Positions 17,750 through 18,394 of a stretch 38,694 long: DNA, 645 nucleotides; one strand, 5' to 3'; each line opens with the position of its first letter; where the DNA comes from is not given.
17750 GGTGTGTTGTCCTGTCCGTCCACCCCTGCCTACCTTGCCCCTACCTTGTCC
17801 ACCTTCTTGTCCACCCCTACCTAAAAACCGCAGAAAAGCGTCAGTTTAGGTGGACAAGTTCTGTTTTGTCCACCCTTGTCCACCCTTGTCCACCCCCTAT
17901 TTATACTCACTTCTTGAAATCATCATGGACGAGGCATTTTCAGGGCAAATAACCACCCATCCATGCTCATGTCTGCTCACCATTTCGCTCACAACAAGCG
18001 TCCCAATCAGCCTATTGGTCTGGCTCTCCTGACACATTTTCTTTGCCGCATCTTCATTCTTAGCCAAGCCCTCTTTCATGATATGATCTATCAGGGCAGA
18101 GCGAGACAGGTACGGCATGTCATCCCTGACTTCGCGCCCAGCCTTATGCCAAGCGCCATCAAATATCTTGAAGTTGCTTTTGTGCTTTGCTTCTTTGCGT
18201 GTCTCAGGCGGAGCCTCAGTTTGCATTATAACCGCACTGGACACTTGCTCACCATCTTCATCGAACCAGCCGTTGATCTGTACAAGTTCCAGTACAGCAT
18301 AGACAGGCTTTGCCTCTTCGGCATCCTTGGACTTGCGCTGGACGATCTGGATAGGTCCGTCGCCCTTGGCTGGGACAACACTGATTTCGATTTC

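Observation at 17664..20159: Stand-alone DnaA domain-IV protein, primase-helicase and a cluster of DnaA-box-like iterons: an unusual phage replicon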

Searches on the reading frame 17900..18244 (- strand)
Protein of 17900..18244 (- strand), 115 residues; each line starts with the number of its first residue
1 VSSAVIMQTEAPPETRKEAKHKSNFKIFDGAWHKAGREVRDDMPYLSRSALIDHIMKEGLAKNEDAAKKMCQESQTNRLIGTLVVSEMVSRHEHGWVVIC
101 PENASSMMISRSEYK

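Call 41: find_homologous_proteins(query=window:17900-18205:-, max_evalue=0.001)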
Query seq(102 aa) (102 aa): 4 proteins with E <= 0.001 among 4 candidates.
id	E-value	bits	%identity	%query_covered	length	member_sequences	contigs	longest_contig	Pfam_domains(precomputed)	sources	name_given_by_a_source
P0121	2.3e-50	187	84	100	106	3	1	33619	-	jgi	jgi:hypothetical protein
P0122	2.7e-34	135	86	72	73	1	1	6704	-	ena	-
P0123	4.0e-14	70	41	96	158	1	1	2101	-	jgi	jgi:hypothetical protein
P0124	2.3e-11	62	42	94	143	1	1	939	-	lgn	-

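Call 45: search_solved_structures(query=A4, max_evalue=10, show_alignments=2)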
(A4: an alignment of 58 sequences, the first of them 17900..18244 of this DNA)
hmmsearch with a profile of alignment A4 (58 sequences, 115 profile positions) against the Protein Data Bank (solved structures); distinct sequences matched with E-value up to 10: 5.
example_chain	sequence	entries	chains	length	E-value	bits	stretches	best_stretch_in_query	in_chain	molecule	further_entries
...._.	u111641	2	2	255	0.081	16.3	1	34-91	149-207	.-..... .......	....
6z7p_A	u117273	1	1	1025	0.52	13.7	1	34-91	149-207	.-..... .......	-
5n8p_A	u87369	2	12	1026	0.52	13.7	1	34-91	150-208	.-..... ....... | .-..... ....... rsaA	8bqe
4gxb_A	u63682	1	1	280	1.6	12.1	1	43-107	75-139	Sorting nexin-17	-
4tkn_A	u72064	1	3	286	1.6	12.1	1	43-107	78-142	Sorting nexin-17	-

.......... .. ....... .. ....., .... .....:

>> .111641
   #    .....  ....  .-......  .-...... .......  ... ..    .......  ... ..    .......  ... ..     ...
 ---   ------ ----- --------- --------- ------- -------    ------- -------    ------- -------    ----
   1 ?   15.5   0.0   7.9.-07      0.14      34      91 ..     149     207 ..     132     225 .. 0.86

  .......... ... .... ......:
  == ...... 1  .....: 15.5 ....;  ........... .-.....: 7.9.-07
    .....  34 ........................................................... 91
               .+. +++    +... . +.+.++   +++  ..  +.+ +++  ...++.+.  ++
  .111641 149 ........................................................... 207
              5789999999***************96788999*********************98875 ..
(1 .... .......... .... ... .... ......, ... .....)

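Call 59: predict_structure(alignment_id=A5)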
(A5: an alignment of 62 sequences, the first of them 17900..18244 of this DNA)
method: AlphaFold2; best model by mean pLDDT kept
length: 115 residues; sequences in the alignment: 62
mean_pLDDT: 79.9   pTM: 0.67
mean pLDDT of the five models: 79.9, 78.5, 78.3, 78.1, 75.1
residues with pLDDT >= 90: 36; 70-90: 55; 50-70: 6; < 50: 18
segments of 3 or more residues with pLDDT < 50: 1-3, 6-18
pLDDT, mean of each block of 10 residues (from residue 1): 45 48 87 88 90 91 91 87 90 90 83 58
secondary structure, 60 per line:
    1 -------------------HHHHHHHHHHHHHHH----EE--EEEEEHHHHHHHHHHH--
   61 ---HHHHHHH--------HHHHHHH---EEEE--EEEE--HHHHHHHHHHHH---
elements in order: H20-34 E43-47 H48-58 H64-70 H79-85 E89-92 E95-98 H101-112

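Call 63: fold_search(model_id=the predicted structure, library=pdb)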
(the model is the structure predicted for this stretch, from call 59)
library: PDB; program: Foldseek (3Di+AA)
matches with E <= 10: 737; with E <= 0.001: 0
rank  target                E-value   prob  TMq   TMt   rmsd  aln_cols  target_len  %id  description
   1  8dk1_E                1.1e-01  0.80  0.47  0.34   6.5       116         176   15  CryoEM structure of JetABC (head construct) from Pseudomonas aeruginosa PA14 (released 2022-10-05)
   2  8eju_B                1.8e-01  0.47  0.35  0.19  11.3       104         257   12  The crystal structure of Pseudomonas putida PcaR (released 2024-03-20)
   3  2g7u_B                2.0e-01  0.54  0.35  0.19   6.1        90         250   14  2.3 A structure of putative catechol degradative operon regulator from Rhodococcus sp. RHA1 (released 2006-04-04)
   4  1bja_A                2.0e-01  0.41  0.34  0.40   6.8       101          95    9  ACTIVATION DOMAIN OF THE PHAGE T4 TRANSCRIPTION FACTOR MOTA (released 1998-11-04)
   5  8v7q_D                2.8e-01  0.09  0.19  0.14  12.8       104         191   17  IpaD (122-321) Pi-helix Mutant (delta Q148) Apo Structure (released 2024-08-21)
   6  3e6b_A                3.0e-01  0.44  0.38  0.24   7.3        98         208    9  OCPA complexed CprK (C200S) (released 2008-09-30)
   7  4ets_A                3.2e-01  0.20  0.32  0.27  12.9       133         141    9  Crystal structure of Campylobacter jejuni ferric uptake regulator (released 2012-06-20)
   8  6ev0_A                3.2e-01  0.16  0.27  0.16   8.2       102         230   14  The Transcriptional Regulator PrfA from Listeria Monocytogenes in complex with a ring-fused 2-pyridone (AC129) (released 2018-05-02)
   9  5vxl_A                3.2e-01  0.10  0.20  0.11  12.8       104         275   17  2.80 A resolution structure of IpaD from Shigella flexneri in complex with single-domain antibody JPS-G3 (released 2017-08-30)
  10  2hr3_A                3.4e-01  0.54  0.38  0.33   5.1        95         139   16  Crystal structure of putative transcriptional regulator protein from Pseudomonas aeruginosa PA01 at 2.4 A resolution (released 2006-09-19)
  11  8bid_A                3.4e-01  0.20  0.31  0.14  11.9       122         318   14  O-Methyltransferase Plu4890 (mutant H229N) in complex with SAH and AQ-270a (released 2023-03-08)
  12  8bgz_A                3.4e-01  0.20  0.31  0.14  11.9       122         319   14  O-Methyltransferase Plu4890 (mutant H229N) in complex with SAH and AQ-256 (released 2023-03-08)
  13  1mzb                  3.6e-01  0.51  0.35  0.31   3.6        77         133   14  Ferric uptake regulator (released 2003-10-07)
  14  2h6c_A                3.6e-01  0.38  0.37  0.24   6.0        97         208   10  Crystal structure of reduced CprK in absence of any ligand (released 2006-07-04)
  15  6qw2_B                3.8e-01  0.23  0.31  0.19   7.0        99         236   12  The Transcriptional Regulator PrfA-A218G mutant from Listeria Monocytogenes (released 2020-04-01)
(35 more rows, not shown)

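Call 93: search_protein_families(library=pfam, proteins=[window:17900-18244:-], max_evalue=0.01)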
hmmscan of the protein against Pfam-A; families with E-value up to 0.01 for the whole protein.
window:17900-18244:- (115 aa): 0 families

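Call 95: search_protein_families(library=phrogs, proteins=[window:17900-18244:-], max_evalue=0.01)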
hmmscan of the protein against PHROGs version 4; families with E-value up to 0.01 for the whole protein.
window:17900-18244:- (115 aa): 0 families
